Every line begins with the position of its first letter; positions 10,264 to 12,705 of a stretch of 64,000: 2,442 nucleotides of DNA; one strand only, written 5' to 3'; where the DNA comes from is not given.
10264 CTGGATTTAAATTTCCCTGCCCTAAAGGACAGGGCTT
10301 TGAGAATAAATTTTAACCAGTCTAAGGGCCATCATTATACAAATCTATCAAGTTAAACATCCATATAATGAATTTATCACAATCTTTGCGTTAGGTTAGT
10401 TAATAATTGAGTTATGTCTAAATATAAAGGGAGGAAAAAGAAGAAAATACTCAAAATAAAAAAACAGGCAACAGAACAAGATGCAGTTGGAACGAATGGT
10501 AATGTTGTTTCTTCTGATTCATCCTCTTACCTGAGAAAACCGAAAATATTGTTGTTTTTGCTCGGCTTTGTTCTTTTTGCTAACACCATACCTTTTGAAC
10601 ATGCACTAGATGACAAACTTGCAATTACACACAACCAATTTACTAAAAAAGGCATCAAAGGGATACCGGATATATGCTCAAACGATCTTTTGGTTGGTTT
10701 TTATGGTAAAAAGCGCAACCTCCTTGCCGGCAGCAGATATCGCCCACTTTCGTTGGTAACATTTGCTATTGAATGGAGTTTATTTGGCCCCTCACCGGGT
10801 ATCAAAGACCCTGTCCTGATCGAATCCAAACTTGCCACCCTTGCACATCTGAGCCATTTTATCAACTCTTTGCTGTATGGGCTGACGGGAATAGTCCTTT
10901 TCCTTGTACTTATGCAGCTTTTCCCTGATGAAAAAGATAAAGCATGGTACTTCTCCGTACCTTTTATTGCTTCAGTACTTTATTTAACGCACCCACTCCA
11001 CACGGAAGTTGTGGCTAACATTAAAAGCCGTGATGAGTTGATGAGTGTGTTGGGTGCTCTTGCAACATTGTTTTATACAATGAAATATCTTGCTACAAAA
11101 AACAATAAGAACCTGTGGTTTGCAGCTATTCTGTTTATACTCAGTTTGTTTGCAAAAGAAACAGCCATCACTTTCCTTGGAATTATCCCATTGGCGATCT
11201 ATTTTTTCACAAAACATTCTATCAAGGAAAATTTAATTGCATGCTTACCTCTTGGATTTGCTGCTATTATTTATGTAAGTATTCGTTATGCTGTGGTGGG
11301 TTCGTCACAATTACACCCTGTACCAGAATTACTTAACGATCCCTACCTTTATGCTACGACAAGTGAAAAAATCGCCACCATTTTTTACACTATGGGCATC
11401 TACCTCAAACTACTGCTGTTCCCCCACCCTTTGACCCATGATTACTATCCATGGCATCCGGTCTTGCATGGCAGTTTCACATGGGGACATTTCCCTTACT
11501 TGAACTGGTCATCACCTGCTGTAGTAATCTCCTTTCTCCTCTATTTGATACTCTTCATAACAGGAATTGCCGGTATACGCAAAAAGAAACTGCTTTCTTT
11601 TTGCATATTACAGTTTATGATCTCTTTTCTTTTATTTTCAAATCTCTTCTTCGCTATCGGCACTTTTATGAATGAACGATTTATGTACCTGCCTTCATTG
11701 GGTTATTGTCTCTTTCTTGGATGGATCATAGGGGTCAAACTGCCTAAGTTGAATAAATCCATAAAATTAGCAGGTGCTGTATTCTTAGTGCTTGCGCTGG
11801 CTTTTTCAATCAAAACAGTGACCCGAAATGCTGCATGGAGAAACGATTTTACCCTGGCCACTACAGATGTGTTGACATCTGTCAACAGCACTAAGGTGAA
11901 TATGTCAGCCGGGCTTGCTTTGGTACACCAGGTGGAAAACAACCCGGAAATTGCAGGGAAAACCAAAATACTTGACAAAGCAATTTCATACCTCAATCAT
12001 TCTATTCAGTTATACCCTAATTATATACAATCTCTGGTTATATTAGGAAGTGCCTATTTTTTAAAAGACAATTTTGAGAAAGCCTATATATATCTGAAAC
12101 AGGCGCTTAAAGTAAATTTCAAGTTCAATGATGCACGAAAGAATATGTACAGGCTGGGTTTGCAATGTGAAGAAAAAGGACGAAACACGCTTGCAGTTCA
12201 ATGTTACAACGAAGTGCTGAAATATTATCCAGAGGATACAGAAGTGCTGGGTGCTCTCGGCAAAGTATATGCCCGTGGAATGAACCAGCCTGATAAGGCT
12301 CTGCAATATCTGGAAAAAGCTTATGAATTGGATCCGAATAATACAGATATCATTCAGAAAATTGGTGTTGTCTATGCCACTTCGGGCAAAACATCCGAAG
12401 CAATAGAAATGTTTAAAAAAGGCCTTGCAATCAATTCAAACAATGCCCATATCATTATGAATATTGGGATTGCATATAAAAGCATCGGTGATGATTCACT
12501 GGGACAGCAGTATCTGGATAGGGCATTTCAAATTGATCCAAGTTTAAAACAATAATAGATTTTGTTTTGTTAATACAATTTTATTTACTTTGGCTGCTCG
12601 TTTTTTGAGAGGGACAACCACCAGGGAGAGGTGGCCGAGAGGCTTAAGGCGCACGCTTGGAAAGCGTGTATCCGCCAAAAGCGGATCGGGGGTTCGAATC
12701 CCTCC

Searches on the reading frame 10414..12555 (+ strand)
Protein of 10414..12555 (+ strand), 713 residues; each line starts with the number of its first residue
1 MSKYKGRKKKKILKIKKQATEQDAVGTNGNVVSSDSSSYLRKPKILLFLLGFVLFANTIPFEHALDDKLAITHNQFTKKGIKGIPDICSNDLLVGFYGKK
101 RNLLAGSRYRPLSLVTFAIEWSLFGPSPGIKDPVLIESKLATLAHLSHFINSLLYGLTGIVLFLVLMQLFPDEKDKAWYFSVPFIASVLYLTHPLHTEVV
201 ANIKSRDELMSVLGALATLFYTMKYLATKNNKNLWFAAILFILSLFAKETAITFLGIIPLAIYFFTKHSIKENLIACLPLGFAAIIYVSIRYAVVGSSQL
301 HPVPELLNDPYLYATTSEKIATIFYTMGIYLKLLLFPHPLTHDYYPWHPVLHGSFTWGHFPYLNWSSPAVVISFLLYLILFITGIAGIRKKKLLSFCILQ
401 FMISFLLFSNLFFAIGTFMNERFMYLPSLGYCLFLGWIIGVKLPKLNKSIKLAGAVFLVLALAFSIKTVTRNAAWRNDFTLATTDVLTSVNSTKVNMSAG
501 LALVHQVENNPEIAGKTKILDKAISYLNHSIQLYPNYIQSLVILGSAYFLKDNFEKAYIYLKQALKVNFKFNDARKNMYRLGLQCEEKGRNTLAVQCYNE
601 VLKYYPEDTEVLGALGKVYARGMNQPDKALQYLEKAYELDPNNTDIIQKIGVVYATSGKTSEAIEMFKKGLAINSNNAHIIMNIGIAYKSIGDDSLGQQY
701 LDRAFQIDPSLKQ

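Call 49: search_protein_families(library=ncbifam, proteins=[window:10414-12555:+], max_evalue=0.00001)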
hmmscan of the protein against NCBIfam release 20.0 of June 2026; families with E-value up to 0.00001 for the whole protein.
window:10414-12555:+ (713 aa): 15 families
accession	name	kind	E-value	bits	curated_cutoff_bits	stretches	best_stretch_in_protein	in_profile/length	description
TIGR02917.1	PEP_TPR_lipo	equivalog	3e-26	91.6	312.2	2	585-703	780-896/899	XrtA/PEP-CTERM system TPR-repeat protein PrsT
NF040959.1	MamA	equivalog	6.9e-22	77.9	200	1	559-707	58-202/204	magnetosome protein MamA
TIGR02521.1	type_IV_pilW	equivalog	2.9e-13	49.9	154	1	602-710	58-167/234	type IV pilus biogenesis/stability protein PilW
NF047558.1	TPR_END_plus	domain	5.4e-13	48.7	32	0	623-648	12-37/56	TPR end-of-group domain-containing protein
NF002725.1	PRK02603.1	equivalog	1.5e-10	41.3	143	1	628-700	53-128/173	photosystem I assembly protein Ycf3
NF008520.0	PRK11447.1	equivalog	2.3e-09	35.6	858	0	582-645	276-338/1157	cellulose synthase complex outer membrane protein BcsC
NF033762.1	social_mot_Tgl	equivalog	2.6e-09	36.8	225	1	578-709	34-167/252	social motility TPR repeat lipoprotein Tgl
NF033758.1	gliding_GltE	equivalog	4.3e-09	35.8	225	0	556-649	104-193/411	adventurous gliding motility TPR repeat lipoprotein GltE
NF052312.1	T9SS_PorW_SprE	equivalog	5e-08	32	250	1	541-693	182-336/716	type IX secretion system periplasmic lipoprotein PorW/SprE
TIGR02795.1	tol_pal_ybgF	equivalog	1.6e-07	31.9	90.1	0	523-610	21-111/119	tol-pal system protein YbgF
NF033920.0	C39_PA2778_fam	equivalog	4.3e-07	29.6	150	0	585-673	166-253/255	PA2778 family cysteine peptidase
TIGR02552.1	LcrH_SycD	equivalog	4.9e-07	29.5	104.8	0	639-709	47-117/136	SycD/LcrH family type III secretion system chaperone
TIGR00540.1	TPR_hemY_coli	hypoth_equivalog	5.5e-07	28.7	142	0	590-669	307-384/385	heme biosynthesis-associated TPR protein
NF047371.1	FlcA_CTERM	equivalog_domain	1.4e-06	27.1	300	1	522-706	331-535/646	periplasmic flagellar collar protein FlcA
NF008391.2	PRK11189.1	equivalog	5.4e-06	26.1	250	0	633-709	88-164/297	lipoprotein NlpI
